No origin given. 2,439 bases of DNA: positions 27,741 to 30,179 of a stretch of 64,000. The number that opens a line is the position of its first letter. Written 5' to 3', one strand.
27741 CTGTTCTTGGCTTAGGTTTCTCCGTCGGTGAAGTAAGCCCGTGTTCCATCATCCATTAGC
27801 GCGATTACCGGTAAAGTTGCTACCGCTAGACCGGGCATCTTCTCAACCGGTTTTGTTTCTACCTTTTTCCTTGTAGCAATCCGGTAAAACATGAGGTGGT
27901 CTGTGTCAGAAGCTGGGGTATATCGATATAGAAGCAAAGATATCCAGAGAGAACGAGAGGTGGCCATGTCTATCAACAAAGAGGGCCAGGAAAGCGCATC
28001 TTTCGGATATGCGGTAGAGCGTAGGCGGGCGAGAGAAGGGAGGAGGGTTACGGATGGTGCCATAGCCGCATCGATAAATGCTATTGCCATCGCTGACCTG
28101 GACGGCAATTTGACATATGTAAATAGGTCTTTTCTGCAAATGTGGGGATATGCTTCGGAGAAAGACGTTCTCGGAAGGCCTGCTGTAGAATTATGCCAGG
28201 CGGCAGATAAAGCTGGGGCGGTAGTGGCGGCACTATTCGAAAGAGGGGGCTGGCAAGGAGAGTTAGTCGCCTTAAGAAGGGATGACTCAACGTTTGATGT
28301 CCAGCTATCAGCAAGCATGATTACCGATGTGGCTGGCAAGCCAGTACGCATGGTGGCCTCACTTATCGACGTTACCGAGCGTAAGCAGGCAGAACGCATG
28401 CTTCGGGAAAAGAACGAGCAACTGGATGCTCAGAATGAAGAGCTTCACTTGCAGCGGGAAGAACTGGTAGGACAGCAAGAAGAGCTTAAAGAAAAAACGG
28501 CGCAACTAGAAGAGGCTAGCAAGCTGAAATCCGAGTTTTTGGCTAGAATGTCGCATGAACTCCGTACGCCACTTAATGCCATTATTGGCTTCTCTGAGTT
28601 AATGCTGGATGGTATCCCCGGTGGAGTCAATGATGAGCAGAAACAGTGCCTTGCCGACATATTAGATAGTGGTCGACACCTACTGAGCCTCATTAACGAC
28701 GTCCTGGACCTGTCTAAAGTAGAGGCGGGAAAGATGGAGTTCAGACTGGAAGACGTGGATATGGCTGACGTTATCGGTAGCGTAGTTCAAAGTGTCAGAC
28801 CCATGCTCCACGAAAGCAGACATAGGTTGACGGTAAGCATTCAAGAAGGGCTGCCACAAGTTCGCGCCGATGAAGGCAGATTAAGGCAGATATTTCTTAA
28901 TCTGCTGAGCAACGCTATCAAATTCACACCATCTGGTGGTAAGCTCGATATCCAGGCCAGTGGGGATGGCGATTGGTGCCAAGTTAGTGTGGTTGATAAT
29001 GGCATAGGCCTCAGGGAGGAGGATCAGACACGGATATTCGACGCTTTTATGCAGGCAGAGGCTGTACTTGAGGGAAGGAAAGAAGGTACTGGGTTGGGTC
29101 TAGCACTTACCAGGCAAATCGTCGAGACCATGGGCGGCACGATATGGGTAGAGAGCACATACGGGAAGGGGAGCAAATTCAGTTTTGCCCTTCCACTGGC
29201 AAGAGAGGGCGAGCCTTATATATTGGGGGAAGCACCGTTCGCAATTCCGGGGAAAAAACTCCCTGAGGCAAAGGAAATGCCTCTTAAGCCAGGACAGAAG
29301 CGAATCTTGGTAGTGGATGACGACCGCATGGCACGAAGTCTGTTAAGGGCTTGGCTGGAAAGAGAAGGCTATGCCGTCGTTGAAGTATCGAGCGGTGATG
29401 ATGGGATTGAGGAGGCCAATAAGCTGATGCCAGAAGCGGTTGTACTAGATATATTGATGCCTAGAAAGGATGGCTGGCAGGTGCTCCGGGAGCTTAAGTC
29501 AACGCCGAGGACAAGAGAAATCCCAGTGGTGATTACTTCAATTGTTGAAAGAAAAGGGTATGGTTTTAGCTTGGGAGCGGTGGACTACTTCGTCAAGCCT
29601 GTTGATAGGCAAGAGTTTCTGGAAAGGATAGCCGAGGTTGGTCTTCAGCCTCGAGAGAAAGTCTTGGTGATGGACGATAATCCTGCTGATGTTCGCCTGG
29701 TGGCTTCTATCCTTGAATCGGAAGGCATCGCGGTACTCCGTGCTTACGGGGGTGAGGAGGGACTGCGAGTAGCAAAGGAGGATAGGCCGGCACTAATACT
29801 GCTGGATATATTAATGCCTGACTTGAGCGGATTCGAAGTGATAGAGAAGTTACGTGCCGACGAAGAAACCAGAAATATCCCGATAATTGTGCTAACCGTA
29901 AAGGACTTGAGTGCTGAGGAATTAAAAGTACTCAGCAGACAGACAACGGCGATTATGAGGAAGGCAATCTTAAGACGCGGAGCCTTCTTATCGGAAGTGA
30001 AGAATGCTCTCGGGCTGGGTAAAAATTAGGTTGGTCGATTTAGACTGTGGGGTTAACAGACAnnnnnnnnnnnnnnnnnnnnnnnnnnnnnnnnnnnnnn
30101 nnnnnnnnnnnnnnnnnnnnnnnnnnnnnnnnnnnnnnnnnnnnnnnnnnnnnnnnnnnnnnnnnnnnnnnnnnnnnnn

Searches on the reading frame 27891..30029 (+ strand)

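Call 10: search_protein_families(library=pfam, proteins=[window:27891-30029:+], max_evalue=0.01)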
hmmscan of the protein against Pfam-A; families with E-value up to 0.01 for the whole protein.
window:27891-30029:+ (712 aa): 10 families
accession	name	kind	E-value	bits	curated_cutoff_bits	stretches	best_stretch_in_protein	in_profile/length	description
PF00072.30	Response_reg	-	5.9e-41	139.6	30.2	2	472-580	1-110/111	Response regulator receiver domain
PF02518.31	HATPase_c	-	7.2e-31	107.4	26.4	1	327-437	2-110/111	Histidine kinase-, DNA gyrase B-, and HSP90-like ATPase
PF00512.31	HisKA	-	8.5e-23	80.6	26.9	1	213-280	2-66/66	His Kinase A (phospho-acceptor) domain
PF13426.13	PAS_9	-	2.9e-13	50.4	27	1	63-163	2-103/103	PAS domain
PF00989.32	PAS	-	2.1e-09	37.8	22.6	1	57-160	6-112/113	PAS fold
PF08448.16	PAS_4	-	1.1e-07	32.5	23.1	1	61-166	4-110/110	PAS fold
PF13188.13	PAS_8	-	4e-06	27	21.8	1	60-96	9-41/65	PAS domain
PF08447.18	PAS_3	-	2.2e-05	25.1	25.6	1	75-156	2-87/89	PAS fold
PF12860.13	PAS_7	-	9e-05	23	27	1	64-169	7-115/115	PAS fold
PF01206.22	TusA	-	0.0058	16.9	28.6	0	466-504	25-62/70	Sulfurtransferase TusA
